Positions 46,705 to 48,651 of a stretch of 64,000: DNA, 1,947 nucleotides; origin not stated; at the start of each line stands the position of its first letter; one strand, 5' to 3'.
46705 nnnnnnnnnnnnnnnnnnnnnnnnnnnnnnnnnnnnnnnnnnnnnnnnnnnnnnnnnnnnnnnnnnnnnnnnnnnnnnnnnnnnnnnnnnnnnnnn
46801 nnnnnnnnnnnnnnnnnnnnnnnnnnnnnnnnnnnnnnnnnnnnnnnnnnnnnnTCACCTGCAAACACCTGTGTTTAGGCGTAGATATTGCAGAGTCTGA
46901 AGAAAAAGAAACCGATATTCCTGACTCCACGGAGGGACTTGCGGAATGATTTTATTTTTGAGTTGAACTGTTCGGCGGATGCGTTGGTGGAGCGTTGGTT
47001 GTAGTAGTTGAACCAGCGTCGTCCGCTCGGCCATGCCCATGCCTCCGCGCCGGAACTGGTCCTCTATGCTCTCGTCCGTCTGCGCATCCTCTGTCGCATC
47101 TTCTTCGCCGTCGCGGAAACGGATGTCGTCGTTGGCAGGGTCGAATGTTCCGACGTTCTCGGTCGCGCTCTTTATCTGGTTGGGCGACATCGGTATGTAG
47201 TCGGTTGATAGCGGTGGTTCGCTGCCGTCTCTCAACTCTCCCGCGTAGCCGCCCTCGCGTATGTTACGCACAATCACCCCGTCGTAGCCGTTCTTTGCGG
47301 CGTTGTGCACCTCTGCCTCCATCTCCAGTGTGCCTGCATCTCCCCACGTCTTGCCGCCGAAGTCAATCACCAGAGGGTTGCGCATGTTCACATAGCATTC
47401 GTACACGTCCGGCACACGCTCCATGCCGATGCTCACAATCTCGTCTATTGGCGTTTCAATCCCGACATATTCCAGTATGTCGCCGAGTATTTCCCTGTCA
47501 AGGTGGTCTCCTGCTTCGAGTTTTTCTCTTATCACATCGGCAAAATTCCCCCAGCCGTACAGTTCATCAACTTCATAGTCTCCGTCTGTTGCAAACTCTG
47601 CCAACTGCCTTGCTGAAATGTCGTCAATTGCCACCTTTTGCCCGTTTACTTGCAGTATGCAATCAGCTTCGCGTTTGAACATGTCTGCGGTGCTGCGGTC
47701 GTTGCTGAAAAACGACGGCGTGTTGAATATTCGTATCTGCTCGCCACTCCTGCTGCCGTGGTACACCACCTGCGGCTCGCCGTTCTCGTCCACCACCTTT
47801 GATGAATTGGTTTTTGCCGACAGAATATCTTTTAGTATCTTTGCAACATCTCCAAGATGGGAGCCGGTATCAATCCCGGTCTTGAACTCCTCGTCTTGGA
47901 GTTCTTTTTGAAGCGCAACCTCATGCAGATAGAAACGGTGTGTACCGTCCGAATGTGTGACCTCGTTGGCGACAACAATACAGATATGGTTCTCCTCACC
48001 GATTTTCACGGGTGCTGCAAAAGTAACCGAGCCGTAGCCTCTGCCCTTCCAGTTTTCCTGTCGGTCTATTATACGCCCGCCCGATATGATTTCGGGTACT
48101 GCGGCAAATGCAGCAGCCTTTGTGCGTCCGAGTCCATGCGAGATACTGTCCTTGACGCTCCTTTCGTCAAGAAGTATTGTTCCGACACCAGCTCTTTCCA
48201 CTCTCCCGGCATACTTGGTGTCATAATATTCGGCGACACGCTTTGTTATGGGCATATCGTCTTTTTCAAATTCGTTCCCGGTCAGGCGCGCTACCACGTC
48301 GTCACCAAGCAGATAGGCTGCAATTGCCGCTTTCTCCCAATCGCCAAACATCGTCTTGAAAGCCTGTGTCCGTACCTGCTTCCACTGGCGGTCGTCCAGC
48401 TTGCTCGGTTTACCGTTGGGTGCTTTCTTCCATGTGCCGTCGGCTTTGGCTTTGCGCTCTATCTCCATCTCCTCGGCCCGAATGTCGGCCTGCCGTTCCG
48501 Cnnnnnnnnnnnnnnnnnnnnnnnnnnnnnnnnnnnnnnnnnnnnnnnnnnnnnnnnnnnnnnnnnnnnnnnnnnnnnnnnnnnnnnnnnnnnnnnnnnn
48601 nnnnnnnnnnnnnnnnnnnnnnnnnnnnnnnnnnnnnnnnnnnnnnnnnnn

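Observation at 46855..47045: The 3' end of the giant ORF is a chimera reading out of frame through an ISL3-like transposase remnant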

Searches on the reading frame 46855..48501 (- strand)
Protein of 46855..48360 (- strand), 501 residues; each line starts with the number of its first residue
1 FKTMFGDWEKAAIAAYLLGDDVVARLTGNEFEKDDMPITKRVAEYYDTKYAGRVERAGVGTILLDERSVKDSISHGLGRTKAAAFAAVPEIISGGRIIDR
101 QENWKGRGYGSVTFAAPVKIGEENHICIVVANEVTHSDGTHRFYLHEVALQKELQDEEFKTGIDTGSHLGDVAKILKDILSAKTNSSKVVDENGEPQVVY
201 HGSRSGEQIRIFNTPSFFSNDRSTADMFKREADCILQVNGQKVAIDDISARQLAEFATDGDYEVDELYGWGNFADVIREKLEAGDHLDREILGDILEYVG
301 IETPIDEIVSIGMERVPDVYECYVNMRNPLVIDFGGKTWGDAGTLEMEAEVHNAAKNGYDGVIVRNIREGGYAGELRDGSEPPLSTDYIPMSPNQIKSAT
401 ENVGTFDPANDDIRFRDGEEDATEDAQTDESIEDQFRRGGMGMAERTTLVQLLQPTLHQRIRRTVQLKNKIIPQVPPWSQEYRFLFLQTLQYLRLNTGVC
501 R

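Call 13: find_homologous_proteins(query=window:46855-48360:-)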
Query window:46855-48360:- (501 aa): 133 proteins with E <= 0.001 among 8000 candidates; the best 120 are listed.
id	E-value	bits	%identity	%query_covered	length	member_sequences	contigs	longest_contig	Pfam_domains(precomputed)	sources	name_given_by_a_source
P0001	9.1e-99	350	49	41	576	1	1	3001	PF18760.8,PF18798.7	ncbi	-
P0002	1.7e-95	339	57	48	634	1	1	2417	PF18760.8,PF18798.7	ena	-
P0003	6.6e-83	297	65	41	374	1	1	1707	PF18760.8,PF18798.7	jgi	jgi:hypothetical protein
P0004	2.6e-79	285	50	53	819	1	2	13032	PF18760.8,PF18798.7,PF18819.7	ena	-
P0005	9.8e-73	264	50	51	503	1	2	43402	PF18760.8,PF18798.7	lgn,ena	-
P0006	4.8e-72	262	41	83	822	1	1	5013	PF18760.8,PF18798.7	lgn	-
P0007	3.0e-71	259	57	45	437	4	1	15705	PF18798.7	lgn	-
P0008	1.4e-69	253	58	41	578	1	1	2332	PF18760.8,PF18798.7,PF20732.3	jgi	-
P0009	1.8e-69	253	38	82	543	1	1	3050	PF18760.8,PF18798.7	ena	-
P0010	5.2e-69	252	35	84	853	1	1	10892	PF00644.27,PF18760.8,PF18798.7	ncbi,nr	ncbi:MAG: hypothetical protein LBG80_08870, partial [Bacteroidales bacterium]|nr:hypothetical protei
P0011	5.9e-66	241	55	40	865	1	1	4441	PF18760.8,PF01061.30,PF18798.7,PF18819.7,PF12698.14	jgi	jgi:hypothetical protein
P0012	9.4e-62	228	37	78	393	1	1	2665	PF18760.8,PF18798.7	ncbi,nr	ncbi:MAG: hypothetical protein IJW12_03215, partial [Opitutales bacterium]|nr:hypothetical protein [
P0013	3.4e-58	216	42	40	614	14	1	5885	PF18798.7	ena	-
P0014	4.8e-55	205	34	84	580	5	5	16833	PF18760.8,PF18819.7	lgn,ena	-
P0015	1.2e-54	204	39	48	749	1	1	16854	PF18760.8,PF18798.7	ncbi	-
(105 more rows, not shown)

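Call 73: search_dna_similar(query=window:47026-48501:-, collection=phages, mode=protein, max_evalue=1e-10, max_rows=12)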
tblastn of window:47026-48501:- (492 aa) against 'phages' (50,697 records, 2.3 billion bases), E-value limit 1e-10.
Records with a match: 1; places in all: 1; records where one place covers at least 80% of the query: 0.
Best place of each record, by identity: <60% 1.
By first word of the organism name: Bacteroides 1.
By host as written in the record: Bacteroides fragilis BL19 1.
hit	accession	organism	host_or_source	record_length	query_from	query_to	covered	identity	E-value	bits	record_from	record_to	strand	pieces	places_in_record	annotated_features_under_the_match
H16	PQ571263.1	Bacteroides phage BF1-TP2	Bacteroides fragilis BL19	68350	3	56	11%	57.4%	4e-11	72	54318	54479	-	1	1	hypothetical protein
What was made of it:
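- Tried and rejected: The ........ phage collection gave only one short 54-residue match (call 73).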

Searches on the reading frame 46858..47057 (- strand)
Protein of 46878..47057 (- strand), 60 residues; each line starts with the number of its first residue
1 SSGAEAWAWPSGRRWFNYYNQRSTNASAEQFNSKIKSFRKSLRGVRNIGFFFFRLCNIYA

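Call 8: search_protein_families(library=pfam, proteins=[window:46878-47057:-, window:46858-47040:-], max_evalue=10)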
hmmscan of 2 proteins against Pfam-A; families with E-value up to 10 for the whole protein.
seq(60 aa): 3 families
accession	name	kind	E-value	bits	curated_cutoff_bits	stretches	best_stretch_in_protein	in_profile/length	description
PF01610.23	DDE_Tnp_ISL3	-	1.7e-06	28.4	23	1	16-54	201-239/240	Transposase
PF04305.20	DUF455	-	0.11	12.5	34.3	1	12-40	196-224/247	Protein of unknown function (DUF455)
PF05990.18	DUF900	-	0.11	12.4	20.5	1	8-41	56-90/232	Alpha/beta hydrolase of unknown function (DUF900)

seq(61 aa): 0 families
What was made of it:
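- On ISAon1-family IS (ISL3 superfamily): Pfam gives 28.4 bits, above its cut-off of 23 (call 8).
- Checked: Pfam DDE_Tnp_ISL3 gives E 1.7e-6 and 28.4 bits (cut-off 23), matching profile positions 201-239 of 240 (call 8).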

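Call 9: search_protein_families(library=ncbifam, proteins=[window:46878-47057:-, window:46858-47040:-], max_evalue=10)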
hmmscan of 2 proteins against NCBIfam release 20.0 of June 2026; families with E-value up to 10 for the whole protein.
seq(60 aa): 2 families
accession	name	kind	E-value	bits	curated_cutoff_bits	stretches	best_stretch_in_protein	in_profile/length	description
NF049917.1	ISAon1_downstr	equivalog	1.2e-18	67.4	250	1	16-60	283-327/327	ISAon1 family transposase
NF033550.5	transpos_ISL3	equivalog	0.0032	16.6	180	1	17-54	329-366/370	ISL3 family transposase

seq(61 aa): 0 families
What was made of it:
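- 46852..47011 (-): Terminal 160 bp of an ISAon1-family (ISL3-superfamily) insertion sequence, equivalent to about positions 1260-1419 of a ~1419-bp element. Pfam and NCBIfam hits in calls 8 and 9.
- On ISAon1-family IS (ISL3 superfamily): Only the last 45 of 327 profile positions match (E 1.2e-18, 67 bits against a cut-off of 250; call 9).
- Checked: NCBIfam ISAon1_downstr gives E 1.2e-18, matching positions 283-327 of 327 (call 9). The ORF-frame tail hits nothing (calls 8, 9).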

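Call 17: find_homologous_proteins(query=window:46878-47057:-)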
Query seq(60 aa) (60 aa): 5 proteins with E <= 0.001 among 5 candidates.
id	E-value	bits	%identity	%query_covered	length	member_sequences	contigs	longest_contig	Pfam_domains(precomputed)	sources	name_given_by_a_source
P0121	2.2e-14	70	80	75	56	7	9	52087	PF01610.24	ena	-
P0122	2.1e-13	67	78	75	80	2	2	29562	PF01610.24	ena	-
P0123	2.6e-13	67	78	75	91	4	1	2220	PF01610.24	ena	-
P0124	2.7e-13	67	76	75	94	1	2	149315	PF01610.24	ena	-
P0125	9.0e-12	62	73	75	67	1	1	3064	PF01610.24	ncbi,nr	ncbi:MAG: transposase, partial [Bacteroidales bacterium]|nr:transposase [Bacteroidales bacterium]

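Call 19: find_encoding_contigs(protein=P0121, flank=5000, max_places=8)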
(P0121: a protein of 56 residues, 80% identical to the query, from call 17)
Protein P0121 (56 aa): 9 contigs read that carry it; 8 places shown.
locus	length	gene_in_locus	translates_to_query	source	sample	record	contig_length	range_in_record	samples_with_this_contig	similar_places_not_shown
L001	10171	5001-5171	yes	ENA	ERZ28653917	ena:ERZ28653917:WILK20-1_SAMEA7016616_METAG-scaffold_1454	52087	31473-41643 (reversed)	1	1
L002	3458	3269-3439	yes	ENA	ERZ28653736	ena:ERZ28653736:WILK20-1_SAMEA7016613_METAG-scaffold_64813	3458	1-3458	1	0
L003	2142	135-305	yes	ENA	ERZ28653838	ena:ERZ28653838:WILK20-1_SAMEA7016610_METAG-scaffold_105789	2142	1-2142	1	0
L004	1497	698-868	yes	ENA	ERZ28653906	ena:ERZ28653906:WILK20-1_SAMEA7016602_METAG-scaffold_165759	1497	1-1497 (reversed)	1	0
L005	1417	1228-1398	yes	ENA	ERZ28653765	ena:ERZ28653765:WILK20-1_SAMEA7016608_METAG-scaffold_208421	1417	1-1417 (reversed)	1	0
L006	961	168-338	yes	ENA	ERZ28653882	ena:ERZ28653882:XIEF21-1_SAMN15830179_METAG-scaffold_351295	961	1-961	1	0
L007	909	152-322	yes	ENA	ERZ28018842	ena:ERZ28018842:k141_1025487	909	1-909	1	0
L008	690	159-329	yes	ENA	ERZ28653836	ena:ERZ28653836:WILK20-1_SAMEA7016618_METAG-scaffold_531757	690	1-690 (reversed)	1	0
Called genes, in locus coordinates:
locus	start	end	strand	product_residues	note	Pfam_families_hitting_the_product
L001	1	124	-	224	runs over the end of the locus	PF02592:Vut_1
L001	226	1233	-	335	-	PF00044:Gp_dh_N, PF02800:Gp_dh_C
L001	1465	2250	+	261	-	PF00912:Transgly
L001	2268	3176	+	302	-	PF02899:Phage_int_SAM_1, PF00589:Phage_integrase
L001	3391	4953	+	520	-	-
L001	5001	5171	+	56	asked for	PF01610:DDE_Tnp_ISL3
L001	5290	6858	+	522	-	PF26707:DUF8237 (weak)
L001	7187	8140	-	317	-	-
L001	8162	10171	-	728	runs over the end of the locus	PF00930:DPPIV_N, PF00756:Esterase (weak), PF02129:Peptidase_S15, PF20434:BD-FAE (weak), PF00561:Abhydrolase_1 (weak), PF01738:DLH, PF12740:PETase (weak), PF00326:Peptidase_S9, +5 more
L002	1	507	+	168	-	?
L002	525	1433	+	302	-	PF02899:Phage_int_SAM_1, PF00589:Phage_integrase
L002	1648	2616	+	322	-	-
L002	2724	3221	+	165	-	PF26707:DUF8237 (weak)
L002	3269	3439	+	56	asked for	PF01610:DDE_Tnp_ISL3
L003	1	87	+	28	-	?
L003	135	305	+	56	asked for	PF01610:DDE_Tnp_ISL3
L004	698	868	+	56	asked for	PF01610:DDE_Tnp_ISL3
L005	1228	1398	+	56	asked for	PF01610:DDE_Tnp_ISL3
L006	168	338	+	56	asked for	PF01610:DDE_Tnp_ISL3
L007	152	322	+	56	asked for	PF01610:DDE_Tnp_ISL3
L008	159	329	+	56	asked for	PF01610:DDE_Tnp_ISL3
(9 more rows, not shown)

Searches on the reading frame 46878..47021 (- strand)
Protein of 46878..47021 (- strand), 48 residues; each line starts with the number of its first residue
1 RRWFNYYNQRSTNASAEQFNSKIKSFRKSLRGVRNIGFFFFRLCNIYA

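Call 21: find_related_loci(query=window:46878-47021:-, collection=viral_contigs, flank=3000)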
Query seq(48 aa) (48 aa) in viral_contigs; peptide patterns used: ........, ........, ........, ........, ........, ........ (x = any residue, [..] = any of these).
46 stretches matched a pattern, but none encodes a relative of the query by tblastn (E <= 1e-3).

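Call 42: search_dna_similar(query=window:46878-47012:-, collection=plasmids, mode=protein, max_evalue=0.001, max_rows=20)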
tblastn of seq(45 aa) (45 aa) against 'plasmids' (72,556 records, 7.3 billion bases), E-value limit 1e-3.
Records with a match: 15; places in all: 18; records where one place covers at least 80% of the query: 13.
Best place of each record, by identity: 60-80% 1; <60% 14.
By first word of the organism name: Bacteroides 5; Phocaeicola 4; Parabacteroides 3; Segatella 1; uncultured 1; Persicobacter 1.
By predicted mobility (MOB-suite, as given by PLSDB): non-mobilizable 15.
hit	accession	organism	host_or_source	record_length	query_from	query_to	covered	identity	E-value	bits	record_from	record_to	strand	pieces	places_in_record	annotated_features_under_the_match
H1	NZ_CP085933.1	Segatella copri DSM 18205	-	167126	1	45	100%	60.0%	4e-9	56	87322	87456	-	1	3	transposase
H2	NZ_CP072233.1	Parabacteroides distasonis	Homo sapiens,cultured bacterial ...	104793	1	45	100%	57.8%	3e-9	56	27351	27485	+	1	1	transposase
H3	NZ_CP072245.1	Bacteroides ovatus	Homo sapiens,cultured bacterial ...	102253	1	45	100%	57.8%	3e-9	56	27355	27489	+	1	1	transposase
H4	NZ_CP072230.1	Parabacteroides merdae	Homo sapiens,cultured bacterial ...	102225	1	45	100%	57.8%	3e-9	56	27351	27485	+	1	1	transposase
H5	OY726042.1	Phocaeicola massiliensis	-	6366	1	45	100%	57.8%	4e-9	56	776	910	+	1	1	record has no annotation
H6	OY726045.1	Phocaeicola massiliensis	-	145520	1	45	100%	57.8%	1e-8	55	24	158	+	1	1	record has no annotation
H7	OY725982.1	Phocaeicola massiliensis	-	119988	2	45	98%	56.8%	3e-9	56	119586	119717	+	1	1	record has no annotation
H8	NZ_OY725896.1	Bacteroides finegoldii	-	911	2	45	98%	54.5%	7e-9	55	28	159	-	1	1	record has no annotation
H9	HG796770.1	uncultured bacterium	-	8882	1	44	98%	54.5%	2e-7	51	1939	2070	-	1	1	CDS (x2)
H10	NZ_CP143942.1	Bacteroides thetaiotaomicron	Homo sapiens,cell culture,fecal sample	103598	1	44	98%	54.5%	2e-7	51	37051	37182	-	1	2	transposase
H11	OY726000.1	Phocaeicola massiliensis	-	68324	4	45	93%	54.8%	1e-7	52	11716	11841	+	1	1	record has no annotation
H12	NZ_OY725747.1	Parabacteroides distasonis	-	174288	4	45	93%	54.8%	1e-7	52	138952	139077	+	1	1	none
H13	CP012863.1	Persicobacter sp. JZB09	cell culture,soil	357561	2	44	96%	46.5%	4e-7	50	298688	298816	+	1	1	record has no annotation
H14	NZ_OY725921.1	Bacteroides finegoldii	-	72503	13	45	73%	57.6%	1e-4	43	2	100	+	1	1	none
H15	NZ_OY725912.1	Bacteroides finegoldii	-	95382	13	45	73%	57.6%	1e-4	43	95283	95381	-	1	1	none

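Call 43: get_annotated_region(hit=H1, flank=2500)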
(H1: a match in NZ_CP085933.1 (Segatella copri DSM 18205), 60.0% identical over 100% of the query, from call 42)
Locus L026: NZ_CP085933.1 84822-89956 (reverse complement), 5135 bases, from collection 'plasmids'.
description: Segatella copri DSM 18205 strain FDAARGOS_1573 plasmid unnamed1, complete sequence
organism: Segatella copri DSM 18205 (NCBI taxid 537011)
taxonomy: Bacteria; Bacteroidota; Bacteroidia; Bacteroidales; Prevotellaceae; Segatella; Segatella copri; Segatella copri DSM 18205
host: -; source: -; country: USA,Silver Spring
typing (MOB-suite, as given by PLSDB): non-mobilizable
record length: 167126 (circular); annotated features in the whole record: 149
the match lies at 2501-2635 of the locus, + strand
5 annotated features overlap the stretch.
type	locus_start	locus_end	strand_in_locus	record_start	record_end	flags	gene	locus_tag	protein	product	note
CDS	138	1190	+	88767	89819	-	-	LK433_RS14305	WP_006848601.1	hypothetical protein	-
CDS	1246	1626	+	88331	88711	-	-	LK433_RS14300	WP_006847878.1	hypothetical protein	-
CDS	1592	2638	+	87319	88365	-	-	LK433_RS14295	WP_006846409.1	transposase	-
CDS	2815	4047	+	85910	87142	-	-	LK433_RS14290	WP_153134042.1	AAA family ATPase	-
CDS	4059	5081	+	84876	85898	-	-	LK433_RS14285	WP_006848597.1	hypothetical protein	-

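Call 50: find_related_loci(query=A3, collection=metagenome_contigs, flank=3000)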
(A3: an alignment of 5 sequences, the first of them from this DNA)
Query A3 (45 aa) in metagenome_contigs; peptide patterns used: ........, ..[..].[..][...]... (x = any residue, [..] = any of these).
188 stretches matched a pattern; 14 encode a relative of the query (tblastn E <= 1e-3); 14 distinct loci.
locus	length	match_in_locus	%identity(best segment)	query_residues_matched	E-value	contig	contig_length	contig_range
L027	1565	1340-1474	80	1-45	6e-22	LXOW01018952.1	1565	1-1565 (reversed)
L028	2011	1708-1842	78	1-45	2e-21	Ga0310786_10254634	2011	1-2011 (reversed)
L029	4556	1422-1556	78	1-45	4e-21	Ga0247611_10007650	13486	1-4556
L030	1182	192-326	78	1-45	1e-20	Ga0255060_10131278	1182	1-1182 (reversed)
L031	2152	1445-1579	73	1-45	4e-20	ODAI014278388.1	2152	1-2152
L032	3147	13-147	71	1-45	7e-19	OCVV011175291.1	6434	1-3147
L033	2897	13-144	71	1-45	6e-17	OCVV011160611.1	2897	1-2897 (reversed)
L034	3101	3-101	76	13-45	1e-13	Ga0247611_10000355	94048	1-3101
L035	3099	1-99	76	13-45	1e-13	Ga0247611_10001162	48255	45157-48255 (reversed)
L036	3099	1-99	76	13-45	1e-13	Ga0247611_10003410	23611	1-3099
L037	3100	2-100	76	13-45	1e-13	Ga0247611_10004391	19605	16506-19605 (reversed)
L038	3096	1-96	75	14-45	6e-13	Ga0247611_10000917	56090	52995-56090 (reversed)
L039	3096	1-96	75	14-45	6e-13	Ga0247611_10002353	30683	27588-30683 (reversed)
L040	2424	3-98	72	14-45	9e-12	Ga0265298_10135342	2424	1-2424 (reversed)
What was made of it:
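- Tried and rejected: Searches with the 60-aa remnant returned only short fragments (call 17), so intact ISs had to be fetched from plasmids (calls 42, 43) and from metagenome contigs (call 50).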

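Call 57: search_protein_families(library=ncbifam, proteins=[L027:151-498:+, L027:398-1474:+, L026:1246-1626:+, L026:1592-2638:+], max_evalue=0.001)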
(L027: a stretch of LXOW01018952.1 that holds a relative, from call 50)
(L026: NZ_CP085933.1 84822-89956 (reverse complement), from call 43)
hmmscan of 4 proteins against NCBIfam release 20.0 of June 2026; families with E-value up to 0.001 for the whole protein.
L027:151-498:+ (116 aa): 1 family
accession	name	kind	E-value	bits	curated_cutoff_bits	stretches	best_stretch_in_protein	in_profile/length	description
NF049916.1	ISAon1_upstream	equivalog_domain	2e-32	111.9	55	1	6-112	1-107/108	ISAon1 family transposase N-terminal region protein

L027:398-1474:+ (359 aa): 3 families
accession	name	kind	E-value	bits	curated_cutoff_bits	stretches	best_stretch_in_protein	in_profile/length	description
NF049917.1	ISAon1_downstr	equivalog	2.7e-154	513.2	250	1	33-359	1-327/327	ISAon1 family transposase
NF033550.5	transpos_ISL3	equivalog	7.2e-44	150.4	180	1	86-353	125-366/370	ISL3 family transposase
NF049919.1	DesA_ISL3_tail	domain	8.7e-09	35.8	30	1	168-310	3-121/122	DesA/ISL3 alpha bundle tail domain-containing protein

L026:1246-1626:+ (126 aa): 1 family
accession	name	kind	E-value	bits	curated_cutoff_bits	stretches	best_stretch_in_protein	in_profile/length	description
NF049916.1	ISAon1_upstream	equivalog_domain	5.8e-26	91.1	55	1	7-114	2-108/108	ISAon1 family transposase N-terminal region protein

L026:1592-2638:+ (348 aa): 3 families
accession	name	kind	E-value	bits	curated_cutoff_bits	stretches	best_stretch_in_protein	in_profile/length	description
NF049917.1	ISAon1_downstr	equivalog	6.1e-128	426.6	250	1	1-348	1-327/327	ISAon1 family transposase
NF033550.5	transpos_ISL3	equivalog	3.3e-37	128.4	180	1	54-341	125-365/370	ISL3 family transposase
NF049919.1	DesA_ISL3_tail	domain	9.4e-07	29.3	30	1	203-295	26-117/122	DesA/ISL3 alpha bundle tail domain-containing protein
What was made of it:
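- On ISAon1-family IS (ISL3 superfamily): It is present in L027 and L026 (call 57).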
